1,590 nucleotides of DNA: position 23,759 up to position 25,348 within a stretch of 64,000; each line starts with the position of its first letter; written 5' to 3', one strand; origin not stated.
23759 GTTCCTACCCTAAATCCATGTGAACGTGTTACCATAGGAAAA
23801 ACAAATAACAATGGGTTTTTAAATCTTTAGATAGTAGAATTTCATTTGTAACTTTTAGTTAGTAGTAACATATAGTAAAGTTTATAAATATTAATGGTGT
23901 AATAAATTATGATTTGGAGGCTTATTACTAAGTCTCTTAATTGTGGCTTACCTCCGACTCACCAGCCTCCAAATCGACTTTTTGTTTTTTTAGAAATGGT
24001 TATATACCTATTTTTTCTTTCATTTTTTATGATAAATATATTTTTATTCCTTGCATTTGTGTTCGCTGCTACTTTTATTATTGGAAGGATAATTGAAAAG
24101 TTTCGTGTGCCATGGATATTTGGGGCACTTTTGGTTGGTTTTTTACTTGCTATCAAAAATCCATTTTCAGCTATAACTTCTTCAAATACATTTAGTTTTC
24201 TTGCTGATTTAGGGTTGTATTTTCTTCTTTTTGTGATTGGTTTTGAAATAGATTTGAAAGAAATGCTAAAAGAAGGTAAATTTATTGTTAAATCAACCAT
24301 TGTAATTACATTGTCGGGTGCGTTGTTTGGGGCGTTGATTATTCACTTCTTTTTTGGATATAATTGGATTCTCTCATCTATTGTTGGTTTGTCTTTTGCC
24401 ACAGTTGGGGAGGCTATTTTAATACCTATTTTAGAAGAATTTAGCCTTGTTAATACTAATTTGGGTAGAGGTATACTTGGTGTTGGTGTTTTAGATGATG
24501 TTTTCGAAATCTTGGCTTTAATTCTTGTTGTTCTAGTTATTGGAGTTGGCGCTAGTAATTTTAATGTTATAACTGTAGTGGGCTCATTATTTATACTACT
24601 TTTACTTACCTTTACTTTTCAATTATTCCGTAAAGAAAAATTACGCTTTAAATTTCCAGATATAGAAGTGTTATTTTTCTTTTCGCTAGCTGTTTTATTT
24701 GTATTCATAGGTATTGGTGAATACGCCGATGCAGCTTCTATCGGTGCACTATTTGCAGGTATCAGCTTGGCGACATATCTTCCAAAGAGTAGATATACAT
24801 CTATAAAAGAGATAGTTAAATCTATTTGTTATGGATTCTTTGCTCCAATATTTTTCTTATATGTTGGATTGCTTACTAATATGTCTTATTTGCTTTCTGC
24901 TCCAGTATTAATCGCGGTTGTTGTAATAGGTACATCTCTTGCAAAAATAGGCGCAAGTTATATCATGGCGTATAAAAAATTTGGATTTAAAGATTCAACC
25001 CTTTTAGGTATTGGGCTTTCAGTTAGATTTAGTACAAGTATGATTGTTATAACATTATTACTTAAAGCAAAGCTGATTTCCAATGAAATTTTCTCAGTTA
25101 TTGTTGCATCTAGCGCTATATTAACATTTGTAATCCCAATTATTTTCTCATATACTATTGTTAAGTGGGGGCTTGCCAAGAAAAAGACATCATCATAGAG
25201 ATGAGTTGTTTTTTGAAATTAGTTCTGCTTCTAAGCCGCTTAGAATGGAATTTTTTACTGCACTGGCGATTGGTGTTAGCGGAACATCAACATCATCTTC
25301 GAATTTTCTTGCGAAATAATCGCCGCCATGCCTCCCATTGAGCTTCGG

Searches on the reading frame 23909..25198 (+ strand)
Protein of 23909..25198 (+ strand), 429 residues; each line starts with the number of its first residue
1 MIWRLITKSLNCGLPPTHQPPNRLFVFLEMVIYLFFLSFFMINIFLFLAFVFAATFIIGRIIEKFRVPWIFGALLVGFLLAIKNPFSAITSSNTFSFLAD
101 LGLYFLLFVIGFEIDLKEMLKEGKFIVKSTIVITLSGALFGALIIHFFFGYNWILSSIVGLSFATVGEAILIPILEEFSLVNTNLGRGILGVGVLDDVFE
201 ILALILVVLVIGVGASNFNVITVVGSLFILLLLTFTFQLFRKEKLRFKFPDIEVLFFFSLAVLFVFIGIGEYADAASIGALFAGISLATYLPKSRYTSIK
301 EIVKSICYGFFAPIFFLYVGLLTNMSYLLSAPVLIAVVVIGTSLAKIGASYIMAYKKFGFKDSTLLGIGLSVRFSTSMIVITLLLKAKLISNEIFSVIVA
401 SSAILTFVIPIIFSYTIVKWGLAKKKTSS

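Call 76: search_protein_families(library=pfam, proteins=[window:23909-25198:+], max_evalue=0.0001)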
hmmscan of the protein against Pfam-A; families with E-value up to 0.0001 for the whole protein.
window:23909-25198:+ (429 aa): 1 family
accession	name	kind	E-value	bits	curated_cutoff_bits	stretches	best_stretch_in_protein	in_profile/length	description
PF00999.27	Na_H_Exchanger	-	1.3e-40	139.9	26.2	1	55-415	4-371/375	Sodium/hydrogen exchanger, transmembrane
